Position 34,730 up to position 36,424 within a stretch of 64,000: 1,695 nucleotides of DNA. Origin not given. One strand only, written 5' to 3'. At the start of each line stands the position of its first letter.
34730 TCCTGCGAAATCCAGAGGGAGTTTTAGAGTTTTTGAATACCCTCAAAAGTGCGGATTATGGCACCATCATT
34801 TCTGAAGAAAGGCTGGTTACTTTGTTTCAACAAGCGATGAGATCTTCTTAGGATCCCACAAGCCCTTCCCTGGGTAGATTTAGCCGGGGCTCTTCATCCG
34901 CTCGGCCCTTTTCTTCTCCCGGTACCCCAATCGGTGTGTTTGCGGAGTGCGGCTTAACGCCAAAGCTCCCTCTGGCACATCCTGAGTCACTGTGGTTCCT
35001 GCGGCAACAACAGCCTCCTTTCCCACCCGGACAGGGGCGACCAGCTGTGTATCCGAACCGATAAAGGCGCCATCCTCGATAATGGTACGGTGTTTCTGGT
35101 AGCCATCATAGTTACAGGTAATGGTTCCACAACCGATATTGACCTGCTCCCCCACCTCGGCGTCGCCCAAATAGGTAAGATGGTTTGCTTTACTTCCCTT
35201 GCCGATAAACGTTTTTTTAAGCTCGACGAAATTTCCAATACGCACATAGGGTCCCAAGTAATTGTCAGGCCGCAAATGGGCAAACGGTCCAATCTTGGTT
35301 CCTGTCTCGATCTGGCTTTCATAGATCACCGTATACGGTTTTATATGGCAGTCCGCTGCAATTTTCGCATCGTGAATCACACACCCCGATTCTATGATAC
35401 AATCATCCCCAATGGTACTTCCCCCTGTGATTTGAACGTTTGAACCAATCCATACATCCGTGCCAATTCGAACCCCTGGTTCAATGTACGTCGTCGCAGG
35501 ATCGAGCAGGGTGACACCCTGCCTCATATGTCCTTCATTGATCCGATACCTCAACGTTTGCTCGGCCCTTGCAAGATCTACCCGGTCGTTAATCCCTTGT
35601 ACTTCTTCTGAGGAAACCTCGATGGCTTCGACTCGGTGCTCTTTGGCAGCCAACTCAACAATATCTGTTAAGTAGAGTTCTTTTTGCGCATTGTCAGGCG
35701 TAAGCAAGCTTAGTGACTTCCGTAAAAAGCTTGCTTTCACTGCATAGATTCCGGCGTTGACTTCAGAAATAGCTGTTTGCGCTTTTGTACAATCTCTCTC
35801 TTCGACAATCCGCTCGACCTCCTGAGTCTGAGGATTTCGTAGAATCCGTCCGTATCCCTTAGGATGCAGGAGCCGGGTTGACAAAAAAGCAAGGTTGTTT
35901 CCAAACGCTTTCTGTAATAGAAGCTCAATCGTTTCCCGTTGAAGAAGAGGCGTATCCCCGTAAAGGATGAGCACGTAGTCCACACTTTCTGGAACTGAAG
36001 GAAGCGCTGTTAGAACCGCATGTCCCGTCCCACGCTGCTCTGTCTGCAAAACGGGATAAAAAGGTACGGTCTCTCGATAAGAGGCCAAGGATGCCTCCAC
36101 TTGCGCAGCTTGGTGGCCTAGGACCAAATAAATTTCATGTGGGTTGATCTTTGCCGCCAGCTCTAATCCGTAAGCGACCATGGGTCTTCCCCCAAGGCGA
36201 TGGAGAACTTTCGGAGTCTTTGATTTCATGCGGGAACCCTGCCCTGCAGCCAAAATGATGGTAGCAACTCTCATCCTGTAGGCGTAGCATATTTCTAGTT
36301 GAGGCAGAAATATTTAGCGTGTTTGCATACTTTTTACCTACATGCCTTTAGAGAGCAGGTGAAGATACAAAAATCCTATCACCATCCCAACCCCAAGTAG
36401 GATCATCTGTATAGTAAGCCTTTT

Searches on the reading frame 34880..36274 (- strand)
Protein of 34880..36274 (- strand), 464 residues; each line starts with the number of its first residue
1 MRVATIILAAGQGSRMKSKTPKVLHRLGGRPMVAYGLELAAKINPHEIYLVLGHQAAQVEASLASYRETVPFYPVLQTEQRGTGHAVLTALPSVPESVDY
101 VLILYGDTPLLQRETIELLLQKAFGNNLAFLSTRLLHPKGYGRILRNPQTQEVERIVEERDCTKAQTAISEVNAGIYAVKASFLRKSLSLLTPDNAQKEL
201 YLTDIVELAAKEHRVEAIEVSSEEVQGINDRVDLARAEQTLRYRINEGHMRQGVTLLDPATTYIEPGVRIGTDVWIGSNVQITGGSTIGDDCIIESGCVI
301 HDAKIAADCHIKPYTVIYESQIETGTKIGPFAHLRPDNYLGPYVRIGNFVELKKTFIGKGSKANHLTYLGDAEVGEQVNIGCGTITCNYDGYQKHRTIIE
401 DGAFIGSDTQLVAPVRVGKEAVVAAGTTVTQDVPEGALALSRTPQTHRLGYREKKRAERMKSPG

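Call 53: find_homologous_proteins(query=window:34880-36274:-, max_evalue=1e-40)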
Query window:34880-36274:- (464 aa): 8000 proteins with E <= 1e-40 among 8000 candidates; the best 120 are listed.
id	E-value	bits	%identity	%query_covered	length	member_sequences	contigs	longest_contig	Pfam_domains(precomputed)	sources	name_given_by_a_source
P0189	0.0e+0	1038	100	100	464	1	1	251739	PF00483.30,PF01128.26,PF14602.13,PF00132.31,PF25087.2,PF25084.2,PF12804.14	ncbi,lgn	-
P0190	3.1e-166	572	58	96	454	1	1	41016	PF00483.30,PF14602.13,PF00132.31,PF25087.2,PF25084.2,PF12804.14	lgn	-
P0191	6.1e-164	564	59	100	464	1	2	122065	PF00483.30,PF01128.26,PF14602.13,PF00132.31,PF25087.2,PF25084.2,PF12804.14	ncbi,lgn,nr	ncbi:MAG: bifunctional UDP-N-acetylglucosamine diphosphorylase/glucosamine-1-phosphate N-acetyltrans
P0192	1.1e-162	560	59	98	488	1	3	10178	PF00483.30,PF01128.26,PF14602.13,PF00132.31,PF25087.2,PF25084.2,PF12804.14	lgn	-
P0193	3.1e-162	559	56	99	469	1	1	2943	PF00483.30,PF01128.26,PF14602.13,PF00132.31,PF25087.2,PF25084.2,PF12804.14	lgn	-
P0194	3.4e-162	559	59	98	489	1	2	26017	PF00483.30,PF01128.26,PF14602.13,PF00132.31,PF25087.2,PF25084.2,PF12804.14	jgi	jgi:bifunctional UDP-N-acetylglucosamine pyrophosphorylase/glucosamine-1-phosphate N-acetyltransfera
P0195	2.1e-161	556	56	99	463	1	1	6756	PF00483.30,PF01128.26,PF14602.13,PF00132.31,PF25087.2,PF25084.2,PF12804.14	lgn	-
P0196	9.6e-158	544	57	98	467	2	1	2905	PF00483.30,PF01128.26,PF14602.13,PF00132.31,PF25087.2,PF25084.2,PF12804.14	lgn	-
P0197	1.6e-156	540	58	97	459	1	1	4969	PF00483.30,PF14602.13,PF00132.31,PF25087.2,PF25084.2,PF12804.14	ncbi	-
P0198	2.0e-152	526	55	98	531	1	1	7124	PF00483.30,PF01128.26,PF14602.13,PF00132.31,PF25087.2,PF25084.2,PF12804.14,PF02348.26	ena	-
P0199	2.5e-152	526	53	98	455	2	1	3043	PF00483.30,PF01128.26,PF00132.31,PF25087.2,PF25084.2,PF12804.14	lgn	-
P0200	6.2e-152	525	57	98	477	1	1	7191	PF00483.30,PF01128.26,PF14602.13,PF00132.31,PF25087.2,PF25084.2,PF12804.14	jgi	jgi:bifunctional UDP-N-acetylglucosamine pyrophosphorylase/glucosamine-1-phosphate N-acetyltransfera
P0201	1.4e-150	520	54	98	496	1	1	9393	PF00483.30,PF01128.26,PF14602.13,PF00132.31,PF25087.2,PF25084.2,PF12804.14,PF02348.26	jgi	jgi:bifunctional UDP-N-acetylglucosamine pyrophosphorylase/glucosamine-1-phosphate N-acetyltransfera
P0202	2.7e-150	519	54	100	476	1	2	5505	PF00483.30,PF01128.26,PF14602.13,PF00132.31,PF25087.2,PF25084.2,PF12804.14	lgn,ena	-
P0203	5.6e-150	518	54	98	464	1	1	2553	PF00483.30,PF01128.26,PF14602.13,PF00132.31,PF25087.2,PF25084.2,PF12804.14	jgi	jgi:bifunctional UDP-N-acetylglucosamine pyrophosphorylase/glucosamine-1-phosphate N-acetyltransfera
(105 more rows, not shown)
